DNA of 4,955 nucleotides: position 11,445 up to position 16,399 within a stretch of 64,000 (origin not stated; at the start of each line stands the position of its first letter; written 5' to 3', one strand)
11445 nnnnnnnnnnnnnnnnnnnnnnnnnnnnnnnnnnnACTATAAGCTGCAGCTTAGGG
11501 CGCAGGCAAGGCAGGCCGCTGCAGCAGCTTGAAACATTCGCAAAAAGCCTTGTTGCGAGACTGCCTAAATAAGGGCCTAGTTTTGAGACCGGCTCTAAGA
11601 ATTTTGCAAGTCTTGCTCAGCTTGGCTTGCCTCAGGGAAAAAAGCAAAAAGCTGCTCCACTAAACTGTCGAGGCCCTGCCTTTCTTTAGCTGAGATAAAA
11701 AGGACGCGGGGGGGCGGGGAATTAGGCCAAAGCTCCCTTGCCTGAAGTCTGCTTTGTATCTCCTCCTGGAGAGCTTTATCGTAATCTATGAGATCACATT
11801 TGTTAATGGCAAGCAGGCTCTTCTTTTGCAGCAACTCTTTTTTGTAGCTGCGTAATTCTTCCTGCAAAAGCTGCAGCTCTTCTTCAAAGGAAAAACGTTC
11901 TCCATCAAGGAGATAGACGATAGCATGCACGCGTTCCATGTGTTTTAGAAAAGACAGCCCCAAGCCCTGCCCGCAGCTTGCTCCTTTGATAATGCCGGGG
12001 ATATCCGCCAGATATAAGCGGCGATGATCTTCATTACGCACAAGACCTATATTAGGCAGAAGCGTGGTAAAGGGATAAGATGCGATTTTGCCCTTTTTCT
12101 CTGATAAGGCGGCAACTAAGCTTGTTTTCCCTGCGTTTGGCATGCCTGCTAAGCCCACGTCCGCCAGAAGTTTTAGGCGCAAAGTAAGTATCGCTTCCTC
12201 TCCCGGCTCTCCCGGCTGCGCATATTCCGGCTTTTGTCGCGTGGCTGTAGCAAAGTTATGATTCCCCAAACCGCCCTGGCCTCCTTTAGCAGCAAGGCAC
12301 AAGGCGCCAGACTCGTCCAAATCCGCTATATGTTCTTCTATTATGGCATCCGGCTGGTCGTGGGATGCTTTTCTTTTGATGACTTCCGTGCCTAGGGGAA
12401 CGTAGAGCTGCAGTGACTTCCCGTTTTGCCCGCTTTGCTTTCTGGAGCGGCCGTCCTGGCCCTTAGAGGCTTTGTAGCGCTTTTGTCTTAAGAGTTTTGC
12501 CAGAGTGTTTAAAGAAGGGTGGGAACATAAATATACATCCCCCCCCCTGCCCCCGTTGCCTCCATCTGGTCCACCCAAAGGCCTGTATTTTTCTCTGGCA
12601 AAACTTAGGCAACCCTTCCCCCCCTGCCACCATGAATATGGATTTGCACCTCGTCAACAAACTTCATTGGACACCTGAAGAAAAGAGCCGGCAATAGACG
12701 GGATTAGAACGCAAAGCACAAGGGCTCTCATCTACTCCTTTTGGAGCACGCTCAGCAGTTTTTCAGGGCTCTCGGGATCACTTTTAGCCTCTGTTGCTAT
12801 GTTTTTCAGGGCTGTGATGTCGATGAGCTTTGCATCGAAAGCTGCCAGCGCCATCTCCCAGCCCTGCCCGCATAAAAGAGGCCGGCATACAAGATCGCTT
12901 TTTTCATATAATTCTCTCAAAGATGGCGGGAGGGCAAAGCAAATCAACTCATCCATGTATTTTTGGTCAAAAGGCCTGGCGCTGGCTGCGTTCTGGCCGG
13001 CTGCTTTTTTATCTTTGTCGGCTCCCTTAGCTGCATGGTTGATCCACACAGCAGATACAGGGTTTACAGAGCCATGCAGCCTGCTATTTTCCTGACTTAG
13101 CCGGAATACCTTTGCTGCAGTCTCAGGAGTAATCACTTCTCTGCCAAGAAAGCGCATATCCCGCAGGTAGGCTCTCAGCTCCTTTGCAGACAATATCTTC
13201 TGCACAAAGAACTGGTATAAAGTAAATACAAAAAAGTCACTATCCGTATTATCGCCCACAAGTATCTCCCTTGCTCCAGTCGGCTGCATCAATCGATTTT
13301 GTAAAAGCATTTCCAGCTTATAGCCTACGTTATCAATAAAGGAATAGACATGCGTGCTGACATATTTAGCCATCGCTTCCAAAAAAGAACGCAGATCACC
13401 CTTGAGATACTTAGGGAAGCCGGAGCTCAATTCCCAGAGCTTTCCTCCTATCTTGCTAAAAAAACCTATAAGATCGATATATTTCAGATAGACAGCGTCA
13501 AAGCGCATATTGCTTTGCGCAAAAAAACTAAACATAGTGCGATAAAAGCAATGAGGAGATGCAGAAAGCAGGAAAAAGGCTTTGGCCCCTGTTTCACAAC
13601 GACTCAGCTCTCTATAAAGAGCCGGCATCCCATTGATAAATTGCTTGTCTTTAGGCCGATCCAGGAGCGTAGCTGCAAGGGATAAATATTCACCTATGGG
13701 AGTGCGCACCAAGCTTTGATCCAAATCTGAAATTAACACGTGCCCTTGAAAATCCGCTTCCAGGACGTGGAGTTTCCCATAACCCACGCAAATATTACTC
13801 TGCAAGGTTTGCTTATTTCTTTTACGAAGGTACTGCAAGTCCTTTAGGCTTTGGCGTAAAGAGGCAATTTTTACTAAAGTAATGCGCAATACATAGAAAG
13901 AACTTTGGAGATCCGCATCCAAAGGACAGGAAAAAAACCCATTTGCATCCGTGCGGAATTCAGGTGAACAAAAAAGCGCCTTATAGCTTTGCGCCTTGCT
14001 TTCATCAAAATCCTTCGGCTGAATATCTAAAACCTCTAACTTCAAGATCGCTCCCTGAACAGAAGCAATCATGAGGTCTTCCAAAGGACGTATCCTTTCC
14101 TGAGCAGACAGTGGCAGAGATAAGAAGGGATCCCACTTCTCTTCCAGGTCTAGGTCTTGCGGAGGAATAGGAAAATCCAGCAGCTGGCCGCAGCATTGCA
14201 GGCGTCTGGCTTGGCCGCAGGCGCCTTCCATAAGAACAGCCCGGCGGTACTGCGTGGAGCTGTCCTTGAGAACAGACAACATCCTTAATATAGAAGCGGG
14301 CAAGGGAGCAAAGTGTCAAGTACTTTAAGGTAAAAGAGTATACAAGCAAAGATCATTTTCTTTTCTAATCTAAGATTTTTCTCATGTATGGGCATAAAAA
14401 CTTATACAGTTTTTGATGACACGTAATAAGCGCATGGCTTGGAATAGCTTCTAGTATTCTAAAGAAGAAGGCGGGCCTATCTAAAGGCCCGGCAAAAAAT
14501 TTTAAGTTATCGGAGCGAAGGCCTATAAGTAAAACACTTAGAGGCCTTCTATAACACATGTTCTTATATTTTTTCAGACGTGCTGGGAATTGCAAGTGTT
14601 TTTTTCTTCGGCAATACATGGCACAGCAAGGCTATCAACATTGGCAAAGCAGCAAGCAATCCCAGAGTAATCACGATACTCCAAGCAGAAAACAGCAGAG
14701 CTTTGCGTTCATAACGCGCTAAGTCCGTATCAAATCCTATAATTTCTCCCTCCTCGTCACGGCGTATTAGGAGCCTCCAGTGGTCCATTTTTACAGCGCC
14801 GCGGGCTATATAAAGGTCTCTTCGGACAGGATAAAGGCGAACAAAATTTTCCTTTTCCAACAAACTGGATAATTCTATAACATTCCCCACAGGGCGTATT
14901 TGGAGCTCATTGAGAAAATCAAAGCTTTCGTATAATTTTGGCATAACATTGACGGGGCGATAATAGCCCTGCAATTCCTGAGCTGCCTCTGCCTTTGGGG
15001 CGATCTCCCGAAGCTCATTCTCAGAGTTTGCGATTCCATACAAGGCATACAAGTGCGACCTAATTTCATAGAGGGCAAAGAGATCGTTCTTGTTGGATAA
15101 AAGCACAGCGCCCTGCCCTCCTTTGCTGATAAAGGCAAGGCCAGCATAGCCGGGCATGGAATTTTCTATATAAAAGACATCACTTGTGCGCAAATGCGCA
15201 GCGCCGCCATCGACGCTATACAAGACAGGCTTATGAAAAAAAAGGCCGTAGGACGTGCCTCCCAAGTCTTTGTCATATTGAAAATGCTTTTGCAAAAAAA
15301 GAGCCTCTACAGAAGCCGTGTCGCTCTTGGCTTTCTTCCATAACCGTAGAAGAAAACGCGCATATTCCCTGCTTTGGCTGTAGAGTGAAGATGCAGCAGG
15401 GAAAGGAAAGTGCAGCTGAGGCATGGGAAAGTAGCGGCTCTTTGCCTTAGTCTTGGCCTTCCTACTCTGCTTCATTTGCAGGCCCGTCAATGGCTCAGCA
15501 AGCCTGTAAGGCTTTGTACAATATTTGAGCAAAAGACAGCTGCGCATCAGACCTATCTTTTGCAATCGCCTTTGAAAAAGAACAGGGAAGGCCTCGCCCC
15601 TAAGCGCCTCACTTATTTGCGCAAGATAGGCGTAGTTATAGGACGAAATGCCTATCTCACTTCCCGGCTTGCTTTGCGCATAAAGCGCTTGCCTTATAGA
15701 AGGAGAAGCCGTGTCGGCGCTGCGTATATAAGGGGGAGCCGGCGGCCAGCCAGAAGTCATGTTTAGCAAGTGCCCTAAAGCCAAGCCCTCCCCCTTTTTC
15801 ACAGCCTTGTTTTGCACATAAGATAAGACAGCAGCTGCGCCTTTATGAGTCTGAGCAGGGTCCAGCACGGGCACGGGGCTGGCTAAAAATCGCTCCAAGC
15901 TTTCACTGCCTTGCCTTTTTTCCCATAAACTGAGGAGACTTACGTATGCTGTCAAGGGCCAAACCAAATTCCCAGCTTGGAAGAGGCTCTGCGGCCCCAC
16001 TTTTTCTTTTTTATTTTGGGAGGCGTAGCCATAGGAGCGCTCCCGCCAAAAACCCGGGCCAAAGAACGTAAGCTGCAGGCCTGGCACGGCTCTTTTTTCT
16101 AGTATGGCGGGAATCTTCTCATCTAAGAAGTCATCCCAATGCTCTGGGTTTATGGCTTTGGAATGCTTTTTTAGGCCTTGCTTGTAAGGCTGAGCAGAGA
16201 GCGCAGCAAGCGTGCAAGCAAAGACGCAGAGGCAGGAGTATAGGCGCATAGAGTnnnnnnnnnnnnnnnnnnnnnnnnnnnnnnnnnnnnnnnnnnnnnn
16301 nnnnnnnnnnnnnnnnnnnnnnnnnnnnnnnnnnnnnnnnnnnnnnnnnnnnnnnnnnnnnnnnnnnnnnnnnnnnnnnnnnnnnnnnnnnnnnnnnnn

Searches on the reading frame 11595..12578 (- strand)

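Call 14: search_protein_families(library=pfam, proteins=[window:11595-12578:-])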
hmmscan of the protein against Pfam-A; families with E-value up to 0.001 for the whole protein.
window:11595-12578:- (327 aa): 6 families
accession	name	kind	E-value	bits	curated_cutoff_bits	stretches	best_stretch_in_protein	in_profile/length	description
PF01018.28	GTP1_OBG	-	4.2e-38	130.8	27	1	2-137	29-155/155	GTP1/OBG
PF01926.29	MMR_HSR1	-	2.4e-22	79.6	21.9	1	140-260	1-113/113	50S ribosome-binding GTPase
PF02421.24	FeoB_N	-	9.2e-10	38.7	27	1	141-308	3-154/156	Ferrous iron transport protein B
PF00009.33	GTP_EFTU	-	1.4e-05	25.3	26.5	0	252-315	122-187/188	Elongation factor Tu GTP binding domain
PF03308.22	MeaB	-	3.4e-05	23.4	23.1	0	240-317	160-238/273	Methylmalonyl Co-A mutase-associated GTPase MeaB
PF02492.25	cobW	-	0.00024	21.2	20.7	0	212-279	110-170/180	CobW/HypB/UreG, nucleotide-binding domain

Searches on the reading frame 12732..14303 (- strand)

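Call 14: search_protein_families(library=pfam, proteins=[window:12732-14303:-])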
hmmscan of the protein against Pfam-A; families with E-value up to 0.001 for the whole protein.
window:12732-14303:- (523 aa): 1 family
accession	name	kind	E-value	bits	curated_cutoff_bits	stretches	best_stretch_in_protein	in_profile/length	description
PF09949.15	APP1_cat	-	4e-10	40.3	27.1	1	190-276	3-88/154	Phosphatidate phosphatase APP1, catalytic domain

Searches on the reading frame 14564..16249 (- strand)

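Call 14: search_protein_families(library=pfam, proteins=[window:14564-16249:-])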
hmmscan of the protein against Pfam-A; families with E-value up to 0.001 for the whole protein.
window:14564-16249:- (561 aa): 1 family
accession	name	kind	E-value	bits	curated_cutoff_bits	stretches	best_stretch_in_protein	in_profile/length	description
PF00144.29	Beta-lactamase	-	4.3e-13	49.6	27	1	43-389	2-312/329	Beta-lactamase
